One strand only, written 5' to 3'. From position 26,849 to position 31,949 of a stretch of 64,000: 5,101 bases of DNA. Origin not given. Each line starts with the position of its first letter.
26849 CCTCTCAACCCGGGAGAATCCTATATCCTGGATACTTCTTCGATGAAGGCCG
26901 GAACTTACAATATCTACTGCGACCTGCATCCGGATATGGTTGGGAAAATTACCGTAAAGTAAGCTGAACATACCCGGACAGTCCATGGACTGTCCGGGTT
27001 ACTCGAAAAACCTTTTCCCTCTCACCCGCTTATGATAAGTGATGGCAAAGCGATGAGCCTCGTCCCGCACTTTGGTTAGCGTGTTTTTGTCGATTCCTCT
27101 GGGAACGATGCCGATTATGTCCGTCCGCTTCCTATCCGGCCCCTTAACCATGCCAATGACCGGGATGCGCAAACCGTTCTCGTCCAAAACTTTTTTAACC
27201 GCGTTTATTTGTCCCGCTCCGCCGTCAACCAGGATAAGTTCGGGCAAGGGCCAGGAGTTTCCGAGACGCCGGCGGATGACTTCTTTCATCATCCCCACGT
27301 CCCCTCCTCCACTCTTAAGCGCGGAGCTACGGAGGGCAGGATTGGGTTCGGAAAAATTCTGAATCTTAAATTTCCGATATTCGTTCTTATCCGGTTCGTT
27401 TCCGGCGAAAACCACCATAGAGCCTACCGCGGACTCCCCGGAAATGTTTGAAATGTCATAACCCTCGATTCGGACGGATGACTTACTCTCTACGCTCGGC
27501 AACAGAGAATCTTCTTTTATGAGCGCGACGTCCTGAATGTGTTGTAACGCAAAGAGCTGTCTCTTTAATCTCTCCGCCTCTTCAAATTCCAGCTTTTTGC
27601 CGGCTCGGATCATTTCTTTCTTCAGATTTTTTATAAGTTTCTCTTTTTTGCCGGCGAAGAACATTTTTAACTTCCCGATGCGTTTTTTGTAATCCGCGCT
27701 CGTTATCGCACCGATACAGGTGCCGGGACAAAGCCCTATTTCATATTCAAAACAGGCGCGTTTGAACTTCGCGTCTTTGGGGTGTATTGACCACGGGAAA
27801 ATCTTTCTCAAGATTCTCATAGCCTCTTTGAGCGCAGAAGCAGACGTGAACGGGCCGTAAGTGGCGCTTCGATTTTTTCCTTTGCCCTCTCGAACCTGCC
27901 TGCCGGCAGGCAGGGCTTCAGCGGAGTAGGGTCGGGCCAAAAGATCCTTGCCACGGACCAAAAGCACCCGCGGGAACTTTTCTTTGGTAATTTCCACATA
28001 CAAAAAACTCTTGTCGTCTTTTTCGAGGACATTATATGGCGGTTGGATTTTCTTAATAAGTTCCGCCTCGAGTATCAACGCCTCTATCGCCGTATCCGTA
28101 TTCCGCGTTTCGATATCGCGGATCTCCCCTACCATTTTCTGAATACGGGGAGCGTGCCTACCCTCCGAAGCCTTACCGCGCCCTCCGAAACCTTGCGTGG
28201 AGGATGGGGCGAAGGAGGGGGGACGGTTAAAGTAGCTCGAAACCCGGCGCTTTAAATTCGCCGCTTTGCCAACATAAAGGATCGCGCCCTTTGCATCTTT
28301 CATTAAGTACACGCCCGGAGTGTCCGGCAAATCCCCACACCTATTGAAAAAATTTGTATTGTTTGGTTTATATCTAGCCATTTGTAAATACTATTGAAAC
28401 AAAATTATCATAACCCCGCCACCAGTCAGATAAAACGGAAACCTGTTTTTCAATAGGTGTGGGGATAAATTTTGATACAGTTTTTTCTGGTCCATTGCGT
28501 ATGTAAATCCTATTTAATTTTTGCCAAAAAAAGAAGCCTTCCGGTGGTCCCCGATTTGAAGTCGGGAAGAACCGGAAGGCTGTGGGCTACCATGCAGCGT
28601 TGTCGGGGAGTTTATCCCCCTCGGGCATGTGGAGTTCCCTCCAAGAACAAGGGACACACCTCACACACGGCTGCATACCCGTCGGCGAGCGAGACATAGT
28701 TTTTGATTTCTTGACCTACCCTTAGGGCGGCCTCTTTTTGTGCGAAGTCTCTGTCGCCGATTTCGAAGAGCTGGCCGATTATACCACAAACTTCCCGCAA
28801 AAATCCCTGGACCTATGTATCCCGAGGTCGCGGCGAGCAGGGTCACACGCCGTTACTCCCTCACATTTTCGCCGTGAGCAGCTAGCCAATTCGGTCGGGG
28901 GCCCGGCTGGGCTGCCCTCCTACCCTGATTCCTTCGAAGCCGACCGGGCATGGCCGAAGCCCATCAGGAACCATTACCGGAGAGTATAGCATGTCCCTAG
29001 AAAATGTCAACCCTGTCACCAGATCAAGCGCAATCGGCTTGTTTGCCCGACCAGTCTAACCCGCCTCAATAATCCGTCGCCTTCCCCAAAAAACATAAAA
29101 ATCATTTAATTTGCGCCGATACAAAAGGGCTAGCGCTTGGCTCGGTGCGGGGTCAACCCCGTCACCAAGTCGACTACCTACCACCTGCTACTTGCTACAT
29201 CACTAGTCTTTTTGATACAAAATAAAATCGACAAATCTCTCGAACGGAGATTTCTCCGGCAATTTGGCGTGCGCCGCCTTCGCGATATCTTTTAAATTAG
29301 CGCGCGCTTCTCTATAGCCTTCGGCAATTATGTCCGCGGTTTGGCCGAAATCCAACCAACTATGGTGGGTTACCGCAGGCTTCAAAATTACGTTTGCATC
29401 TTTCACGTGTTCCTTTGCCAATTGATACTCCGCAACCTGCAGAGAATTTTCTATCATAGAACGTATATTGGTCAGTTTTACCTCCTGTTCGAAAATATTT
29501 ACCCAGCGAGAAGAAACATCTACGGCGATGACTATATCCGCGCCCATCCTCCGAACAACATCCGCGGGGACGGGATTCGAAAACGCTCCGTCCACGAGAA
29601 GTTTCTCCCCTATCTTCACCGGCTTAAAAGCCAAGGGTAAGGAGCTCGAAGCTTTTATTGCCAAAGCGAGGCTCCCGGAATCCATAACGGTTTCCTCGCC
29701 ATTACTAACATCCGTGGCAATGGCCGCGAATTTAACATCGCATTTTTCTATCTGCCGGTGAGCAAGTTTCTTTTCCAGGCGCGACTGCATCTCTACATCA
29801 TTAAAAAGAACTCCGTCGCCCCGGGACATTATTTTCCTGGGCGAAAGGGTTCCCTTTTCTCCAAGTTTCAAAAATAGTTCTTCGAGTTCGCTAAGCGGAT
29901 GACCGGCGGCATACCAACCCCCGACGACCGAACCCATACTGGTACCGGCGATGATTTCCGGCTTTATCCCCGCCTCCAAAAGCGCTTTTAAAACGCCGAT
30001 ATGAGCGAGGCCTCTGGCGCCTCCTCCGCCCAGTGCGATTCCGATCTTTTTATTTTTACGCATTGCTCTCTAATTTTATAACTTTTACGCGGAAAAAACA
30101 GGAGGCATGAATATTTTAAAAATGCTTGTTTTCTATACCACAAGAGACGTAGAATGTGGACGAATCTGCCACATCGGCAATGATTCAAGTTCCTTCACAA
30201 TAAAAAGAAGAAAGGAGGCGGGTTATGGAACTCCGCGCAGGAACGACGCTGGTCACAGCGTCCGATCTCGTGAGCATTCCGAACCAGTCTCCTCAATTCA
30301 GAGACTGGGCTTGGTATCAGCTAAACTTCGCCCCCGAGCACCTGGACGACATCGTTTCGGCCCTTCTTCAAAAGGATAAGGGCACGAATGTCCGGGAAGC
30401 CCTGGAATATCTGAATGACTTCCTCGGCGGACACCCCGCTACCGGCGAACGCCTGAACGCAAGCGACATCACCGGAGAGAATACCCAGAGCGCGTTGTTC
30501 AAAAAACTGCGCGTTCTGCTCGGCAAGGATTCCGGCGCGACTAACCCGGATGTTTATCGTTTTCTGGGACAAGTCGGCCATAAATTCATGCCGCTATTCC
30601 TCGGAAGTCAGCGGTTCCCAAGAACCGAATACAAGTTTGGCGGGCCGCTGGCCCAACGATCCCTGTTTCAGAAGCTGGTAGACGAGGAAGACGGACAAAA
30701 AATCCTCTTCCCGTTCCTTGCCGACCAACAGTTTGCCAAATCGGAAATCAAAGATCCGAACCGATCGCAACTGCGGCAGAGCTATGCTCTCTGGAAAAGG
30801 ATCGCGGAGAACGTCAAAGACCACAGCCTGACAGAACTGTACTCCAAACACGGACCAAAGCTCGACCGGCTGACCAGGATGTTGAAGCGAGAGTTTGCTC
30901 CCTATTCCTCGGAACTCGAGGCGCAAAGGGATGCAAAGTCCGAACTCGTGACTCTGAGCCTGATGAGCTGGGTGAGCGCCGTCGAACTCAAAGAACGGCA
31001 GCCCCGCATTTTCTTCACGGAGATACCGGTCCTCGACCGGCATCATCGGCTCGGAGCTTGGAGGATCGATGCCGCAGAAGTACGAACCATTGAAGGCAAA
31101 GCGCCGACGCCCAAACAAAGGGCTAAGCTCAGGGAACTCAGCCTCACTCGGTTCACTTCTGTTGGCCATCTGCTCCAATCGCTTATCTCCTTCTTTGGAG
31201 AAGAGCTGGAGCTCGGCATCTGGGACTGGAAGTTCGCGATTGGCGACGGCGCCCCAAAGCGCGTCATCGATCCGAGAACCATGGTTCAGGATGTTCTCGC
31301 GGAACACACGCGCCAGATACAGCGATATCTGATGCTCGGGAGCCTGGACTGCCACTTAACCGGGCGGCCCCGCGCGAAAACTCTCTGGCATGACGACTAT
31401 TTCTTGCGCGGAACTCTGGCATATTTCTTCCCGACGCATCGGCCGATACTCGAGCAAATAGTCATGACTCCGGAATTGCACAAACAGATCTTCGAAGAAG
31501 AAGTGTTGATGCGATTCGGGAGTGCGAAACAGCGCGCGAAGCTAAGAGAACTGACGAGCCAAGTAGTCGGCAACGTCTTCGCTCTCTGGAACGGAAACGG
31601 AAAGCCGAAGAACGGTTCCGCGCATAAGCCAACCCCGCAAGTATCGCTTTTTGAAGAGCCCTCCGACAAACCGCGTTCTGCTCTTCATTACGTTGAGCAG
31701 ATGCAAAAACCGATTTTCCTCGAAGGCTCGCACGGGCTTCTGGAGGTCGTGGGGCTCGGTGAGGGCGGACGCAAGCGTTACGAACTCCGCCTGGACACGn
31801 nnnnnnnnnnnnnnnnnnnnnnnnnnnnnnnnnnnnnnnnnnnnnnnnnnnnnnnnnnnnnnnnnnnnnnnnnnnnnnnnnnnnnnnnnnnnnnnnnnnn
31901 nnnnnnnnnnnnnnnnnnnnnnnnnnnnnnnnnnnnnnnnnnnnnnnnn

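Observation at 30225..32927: Orphan DnaG-type zinc-ribbon + TOPRIM protein fused to a 500-aa uncharacterised N-terminal domain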

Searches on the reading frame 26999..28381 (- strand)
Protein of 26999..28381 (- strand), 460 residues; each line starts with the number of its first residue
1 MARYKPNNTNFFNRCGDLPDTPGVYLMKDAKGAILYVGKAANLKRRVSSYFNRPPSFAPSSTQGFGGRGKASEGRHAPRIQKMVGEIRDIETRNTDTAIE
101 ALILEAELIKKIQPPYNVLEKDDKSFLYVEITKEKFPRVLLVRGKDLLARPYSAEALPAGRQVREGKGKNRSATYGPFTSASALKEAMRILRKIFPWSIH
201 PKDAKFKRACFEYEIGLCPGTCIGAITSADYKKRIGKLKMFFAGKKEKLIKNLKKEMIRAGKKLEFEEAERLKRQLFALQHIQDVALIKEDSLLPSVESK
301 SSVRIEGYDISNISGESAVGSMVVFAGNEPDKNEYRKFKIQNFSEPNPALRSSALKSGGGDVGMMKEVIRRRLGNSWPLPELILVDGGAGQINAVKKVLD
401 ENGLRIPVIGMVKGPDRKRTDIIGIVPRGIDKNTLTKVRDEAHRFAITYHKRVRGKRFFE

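Call 19: search_protein_families(library=pfam, proteins=[window:26999-28381:-], max_evalue=0.001)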
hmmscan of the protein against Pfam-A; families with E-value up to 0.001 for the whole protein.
window:26999-28381:- (460 aa): 3 families
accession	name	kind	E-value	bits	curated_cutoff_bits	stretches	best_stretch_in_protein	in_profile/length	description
PF08459.17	UvrC_RNaseH_dom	-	4.3e-38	131.1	22.3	1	301-447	9-159/159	UvrC RNAse H endonuclease domain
PF01541.30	GIY-YIG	-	2.4e-06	28.2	22.6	1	23-117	3-78/78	GIY-YIG catalytic domain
PF02151.25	UVR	-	9.3e-05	22.5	21.5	1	247-281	1-35/36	UvrB/uvrC motif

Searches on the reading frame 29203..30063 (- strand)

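Call 19: search_protein_families(library=pfam, proteins=[window:29203-30063:-], max_evalue=0.001)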
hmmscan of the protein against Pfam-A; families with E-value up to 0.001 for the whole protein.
window:29203-30063:- (286 aa): 1 family
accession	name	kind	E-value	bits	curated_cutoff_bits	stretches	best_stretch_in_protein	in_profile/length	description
PF01734.28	Patatin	-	1.6e-32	113.7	27.7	1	10-169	2-189/191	Patatin-like phospholipase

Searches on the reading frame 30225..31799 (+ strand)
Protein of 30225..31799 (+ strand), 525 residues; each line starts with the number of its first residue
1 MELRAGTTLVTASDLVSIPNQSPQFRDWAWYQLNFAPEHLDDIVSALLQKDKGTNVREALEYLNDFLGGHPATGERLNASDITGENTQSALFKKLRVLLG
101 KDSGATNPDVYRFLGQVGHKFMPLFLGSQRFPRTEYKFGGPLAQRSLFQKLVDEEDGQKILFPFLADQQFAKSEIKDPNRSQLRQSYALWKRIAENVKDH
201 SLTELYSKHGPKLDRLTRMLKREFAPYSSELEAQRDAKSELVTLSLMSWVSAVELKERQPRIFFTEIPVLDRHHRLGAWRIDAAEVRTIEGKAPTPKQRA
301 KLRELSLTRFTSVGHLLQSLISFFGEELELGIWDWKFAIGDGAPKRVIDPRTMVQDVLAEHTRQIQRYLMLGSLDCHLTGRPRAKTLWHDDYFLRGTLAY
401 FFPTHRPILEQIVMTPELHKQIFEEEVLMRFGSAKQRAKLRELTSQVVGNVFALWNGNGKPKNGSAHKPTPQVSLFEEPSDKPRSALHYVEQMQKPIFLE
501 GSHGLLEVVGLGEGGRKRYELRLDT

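Call 11: find_homologous_proteins(query=window:30225-31799:+, max_evalue=0.01)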
Query window:30225-31799:+ (525 aa): 1 proteins with E <= 0.01 among 8000 candidates.
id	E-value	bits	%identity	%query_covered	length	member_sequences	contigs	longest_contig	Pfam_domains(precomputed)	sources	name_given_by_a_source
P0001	0.0e+0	1197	100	100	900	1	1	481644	PF13155.13,PF13362.13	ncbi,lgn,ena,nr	ncbi:MAG: hypothetical protein LiPW15_268 [Parcubacteria group bacterium LiPW_15]|nr:MAG: hypothetic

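Call 23: search_protein_representatives(protein=window:30225-31799:+)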
Query: 525 residues. Proteins with E-value up to 0.001 (for the whole library): 166; up to 1e-10: 140; up to 1e-30: 53. The best 150 are listed.
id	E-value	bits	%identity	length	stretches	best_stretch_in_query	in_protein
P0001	0.0e+00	1197.1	100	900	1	1-525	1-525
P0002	1.2e-85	304.7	41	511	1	154-524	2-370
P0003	3.7e-61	223.9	37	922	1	6-491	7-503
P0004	1.2e-59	218.9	34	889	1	9-521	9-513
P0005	4.1e-59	217.2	32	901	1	9-523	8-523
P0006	1.7e-58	215.1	32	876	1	18-524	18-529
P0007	2.6e-55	204.6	31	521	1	7-483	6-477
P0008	7.3e-53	196.6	32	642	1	9-524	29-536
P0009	2.3e-50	188.3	31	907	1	10-524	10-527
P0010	2.5e-49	184.9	32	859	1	9-456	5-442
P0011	1.8e-48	182.0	32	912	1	8-468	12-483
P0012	1.2e-47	179.3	33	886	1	20-487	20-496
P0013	8.5e-47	176.5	30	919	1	7-524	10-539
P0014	6.5e-46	173.6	32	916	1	9-523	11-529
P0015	5.7e-45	170.5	32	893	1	12-524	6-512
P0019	1.0e-41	159.8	31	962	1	9-511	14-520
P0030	1.4e-38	149.4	31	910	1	1-478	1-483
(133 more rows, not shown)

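Call 32: list_cluster_members(proteins=[P0003, P0004, P0005, P0006, P0009, P0013, P0019, P0030, P0002, P0007])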
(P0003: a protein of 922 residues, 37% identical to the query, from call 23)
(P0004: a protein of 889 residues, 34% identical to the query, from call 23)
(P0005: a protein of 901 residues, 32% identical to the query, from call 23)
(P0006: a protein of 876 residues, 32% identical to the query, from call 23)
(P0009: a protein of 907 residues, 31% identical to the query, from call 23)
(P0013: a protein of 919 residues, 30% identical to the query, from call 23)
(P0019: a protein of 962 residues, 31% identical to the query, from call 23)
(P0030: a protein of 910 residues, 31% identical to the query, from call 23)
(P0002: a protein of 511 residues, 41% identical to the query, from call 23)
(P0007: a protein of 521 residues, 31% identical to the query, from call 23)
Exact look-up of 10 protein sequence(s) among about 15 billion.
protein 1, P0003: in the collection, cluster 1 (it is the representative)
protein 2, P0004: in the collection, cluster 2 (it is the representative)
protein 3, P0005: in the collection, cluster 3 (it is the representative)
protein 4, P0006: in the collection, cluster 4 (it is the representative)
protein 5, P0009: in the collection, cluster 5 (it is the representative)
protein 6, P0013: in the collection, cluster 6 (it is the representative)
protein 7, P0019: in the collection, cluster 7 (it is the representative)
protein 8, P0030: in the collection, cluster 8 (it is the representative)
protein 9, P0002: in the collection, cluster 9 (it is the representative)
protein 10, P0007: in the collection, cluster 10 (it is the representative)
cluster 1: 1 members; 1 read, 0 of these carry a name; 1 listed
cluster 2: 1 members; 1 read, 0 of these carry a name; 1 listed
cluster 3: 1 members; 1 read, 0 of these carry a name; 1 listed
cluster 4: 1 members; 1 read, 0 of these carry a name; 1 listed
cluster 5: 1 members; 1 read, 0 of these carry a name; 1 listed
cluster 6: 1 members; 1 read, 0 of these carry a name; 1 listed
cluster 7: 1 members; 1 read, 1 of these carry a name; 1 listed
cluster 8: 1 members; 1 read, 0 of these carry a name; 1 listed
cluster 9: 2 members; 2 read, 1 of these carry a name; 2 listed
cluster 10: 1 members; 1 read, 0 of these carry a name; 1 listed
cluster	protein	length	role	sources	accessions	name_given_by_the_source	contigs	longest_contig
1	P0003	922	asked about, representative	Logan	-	-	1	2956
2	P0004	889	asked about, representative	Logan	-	-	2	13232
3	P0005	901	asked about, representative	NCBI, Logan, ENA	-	-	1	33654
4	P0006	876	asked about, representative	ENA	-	-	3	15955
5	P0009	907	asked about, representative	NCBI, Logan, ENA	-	-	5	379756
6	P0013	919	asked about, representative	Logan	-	-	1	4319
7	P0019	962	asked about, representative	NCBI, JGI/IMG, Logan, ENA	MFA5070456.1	MAG: toprim domain-containing protein [Patescibacteria group bacterium]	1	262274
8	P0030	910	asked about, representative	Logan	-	-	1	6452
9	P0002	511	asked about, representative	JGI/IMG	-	hypothetical protein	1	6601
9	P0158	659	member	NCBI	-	-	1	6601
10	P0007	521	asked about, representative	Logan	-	-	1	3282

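Call 33: find_encoding_contigs(protein=P0009, flank=10000, max_places=3)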
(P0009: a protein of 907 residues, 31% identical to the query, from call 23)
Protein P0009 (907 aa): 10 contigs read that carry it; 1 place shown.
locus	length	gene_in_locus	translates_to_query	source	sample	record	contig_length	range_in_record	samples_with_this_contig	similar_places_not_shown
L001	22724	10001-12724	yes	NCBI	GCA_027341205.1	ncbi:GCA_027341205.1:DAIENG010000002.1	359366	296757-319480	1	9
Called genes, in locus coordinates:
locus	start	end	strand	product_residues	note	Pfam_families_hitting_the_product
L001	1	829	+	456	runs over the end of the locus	PF01566:Nramp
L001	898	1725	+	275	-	PF00173:Cyt-b5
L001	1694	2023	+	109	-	-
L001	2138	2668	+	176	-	-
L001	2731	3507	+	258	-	PF18761:Heliorhodopsin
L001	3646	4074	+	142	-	-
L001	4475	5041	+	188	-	PF02600:DsbB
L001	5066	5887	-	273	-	PF01040:UbiA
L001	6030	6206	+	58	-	-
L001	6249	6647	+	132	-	PF07883:Cupin_2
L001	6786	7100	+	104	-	-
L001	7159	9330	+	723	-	PF00890:FAD_binding_2 (weak), PF01266:DAO, PF07992:Pyr_redox_2 (weak), PF12831:FAD_oxidored (weak), PF13450:NAD_binding_8 (weak), PF00355:Rieske, PF13806:Rieske_2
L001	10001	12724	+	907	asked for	PF13155:Toprim_2, PF13362:Toprim_3 (weak)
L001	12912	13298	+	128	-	-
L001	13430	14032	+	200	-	PF00578:AhpC-TSA, PF08534:Redoxin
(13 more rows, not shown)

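Call 34: find_encoding_contigs(protein=P0019, flank=10000, max_places=3)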
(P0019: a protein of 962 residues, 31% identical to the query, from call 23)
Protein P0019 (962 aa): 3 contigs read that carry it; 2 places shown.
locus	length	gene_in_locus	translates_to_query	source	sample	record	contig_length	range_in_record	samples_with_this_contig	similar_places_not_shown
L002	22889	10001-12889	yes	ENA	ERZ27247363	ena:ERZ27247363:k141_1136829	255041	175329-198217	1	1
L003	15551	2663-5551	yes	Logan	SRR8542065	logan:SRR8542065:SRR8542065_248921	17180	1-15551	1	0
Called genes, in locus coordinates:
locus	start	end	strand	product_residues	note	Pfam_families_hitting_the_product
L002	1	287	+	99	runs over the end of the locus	-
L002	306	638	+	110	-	-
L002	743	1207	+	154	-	PF08719:NADAR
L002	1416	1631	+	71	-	-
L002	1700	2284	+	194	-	PF00210:Ferritin (weak), PF02915:Rubrerythrin, PF21349:RUBY_RBDX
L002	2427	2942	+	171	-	PF21349:RUBY_RBDX, PF02915:Rubrerythrin (weak)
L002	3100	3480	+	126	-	PF06397:Desulfoferrod_N, PF01880:Desulfoferrodox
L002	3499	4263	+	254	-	-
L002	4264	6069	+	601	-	PF01807:Zn_ribbon_DnaG, PF08275:DNAG_N, PF01751:Toprim (weak), PF13155:Toprim_2, PF13662:Toprim_4, PF10410:DnaB_bind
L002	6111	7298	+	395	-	PF03979:Sigma70_r1_1, PF00140:Sigma70_r1_2, PF04542:Sigma70_r2, PF04539:Sigma70_r3, PF04545:Sigma70_r4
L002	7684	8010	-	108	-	-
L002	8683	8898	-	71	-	-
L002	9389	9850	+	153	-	PF18967:PycTM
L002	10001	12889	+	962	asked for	PF13155:Toprim_2 (weak)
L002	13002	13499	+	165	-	PF27226:AF_1845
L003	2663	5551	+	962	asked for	PF13155:Toprim_2 (weak)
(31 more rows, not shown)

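Call 84: search_protein_families(library=pfam, alignment_id=A4, max_evalue=0.00001)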
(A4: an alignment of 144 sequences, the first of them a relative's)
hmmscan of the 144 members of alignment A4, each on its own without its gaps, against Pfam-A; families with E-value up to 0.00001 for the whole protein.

A. member 1, L001:7159-9327:+ (723 aa): 7 families
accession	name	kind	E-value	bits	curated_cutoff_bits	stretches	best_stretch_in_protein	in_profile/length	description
PF01266.30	DAO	-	1.1e-47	163.7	27.9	1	30-369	1-352/353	FAD dependent oxidoreductase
PF00355.32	Rieske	-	7.6e-17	61.5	20.3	1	627-711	4-88/88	Rieske [2Fe-2S] domain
PF13806.12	Rieske_2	-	1.2e-08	35.2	27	1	629-721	6-103/104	Rieske-like [2Fe-2S] domain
PF07992.20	Pyr_redox_2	-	5.2e-08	33.1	26.1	1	30-234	2-114/291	Pyridine nucleotide-disulphide oxidoreductase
PF00890.30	FAD_binding_2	-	2.5e-07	30.7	20.4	1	30-74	1-45/414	FAD binding domain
PF13450.12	NAD_binding_8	-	8.4e-07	29.6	21.9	1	33-66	1-34/68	NAD(P)-binding Rossmann-like domain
PF12831.13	FAD_oxidored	-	1e-06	28.8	27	1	30-105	1-71/416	FAD dependent oxidoreductase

B. families by the number of members that match (of 144 scanned): 126 families (the first 25 are shown)
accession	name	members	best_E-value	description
PF07992.20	Pyr_redox_2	5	6e-44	Pyridine nucleotide-disulphide oxidoreductase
PF12831.13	FAD_oxidored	5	2.5e-10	FAD dependent oxidoreductase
PF13738.12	Pyr_redox_3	4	7.8e-23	Pyridine nucleotide-disulphide oxidoreductase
PF00070.33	Pyr_redox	4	2.4e-12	Pyridine nucleotide-disulphide oxidoreductase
PF01134.28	GIDA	4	3e-09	Glucose inhibited division protein A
PF00890.30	FAD_binding_2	4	3.8e-09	FAD binding domain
PF03486.20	HI0933_like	4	1.8e-08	HI0933-like protein Rossmann domain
PF02618.21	YceG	3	1.2e-79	YceG-like family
PF00091.31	Tubulin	3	5.6e-50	Tubulin/FtsZ family, GTPase domain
PF01266.30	DAO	3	1.1e-47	FAD dependent oxidoreductase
PF12327.13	FtsZ_C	3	1e-31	FtsZ family, C-terminal domain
PF03054.22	tRNA_Me_trans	2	9.8e-77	tRNA methyl transferase HUP domain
PF00501.34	AMP-binding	2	9.3e-53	AMP-binding enzyme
PF00005.33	ABC_tran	2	1.8e-35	ABC transporter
PF01734.28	Patatin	2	1.6e-32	Patatin-like phospholipase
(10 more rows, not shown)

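Call 85: search_protein_families(library=padloc, alignment_id=A4, max_evalue=0.00001)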
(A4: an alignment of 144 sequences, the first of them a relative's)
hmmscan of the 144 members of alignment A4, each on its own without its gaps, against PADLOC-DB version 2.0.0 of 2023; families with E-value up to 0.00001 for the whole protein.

A. member 1, L001:7159-9327:+ (723 aa): 0 families

B. families by the number of members that match (of 144 scanned): 43 families (the first 25 are shown)
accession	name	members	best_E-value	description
PDLC04135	mad3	2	1.2e-98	mads_3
PDLC04140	mad8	2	1.6e-36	mads_8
PDLC04134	mad2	2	1.5e-17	mads_2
PDLC03963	SoFic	1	1.5e-40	-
PDLC02196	IetA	1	1.7e-35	-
PDLC02195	IetA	1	3e-29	-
PDLC04232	IetA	1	9.6e-28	-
PDLC02905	pVip-kinase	1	1.5e-21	Viperin-kinase fusion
PDLC04836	PDC-S04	1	6.5e-20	-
PDLC04231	IetA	1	2.9e-17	-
PDLC04837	PDC-S04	1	3.6e-17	-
PDLC04966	PDC-S24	1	8.8e-17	-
PDLC03812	RTasRmuC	1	3.8e-16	DRT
PDLC04840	PDC-S04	1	1.1e-14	-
PDLC04133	mad1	1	5.1e-14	mads_1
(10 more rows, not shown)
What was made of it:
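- A PycTM gene lies next to one relative, and MADS-system genes lie near at most two (calls 34, 85).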

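Call 87: search_dna_similar(query=window:30225-31799:+, collection=plasmids, mode=protein, max_evalue=0.001, max_rows=10)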
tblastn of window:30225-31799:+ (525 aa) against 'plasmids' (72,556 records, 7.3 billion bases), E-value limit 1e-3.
No match.

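Call 88: search_dna_similar(query=window:30225-31799:+, collection=phages, mode=protein, max_evalue=0.001, max_rows=10)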
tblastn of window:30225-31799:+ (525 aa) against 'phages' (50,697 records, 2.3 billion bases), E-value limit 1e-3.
No match.
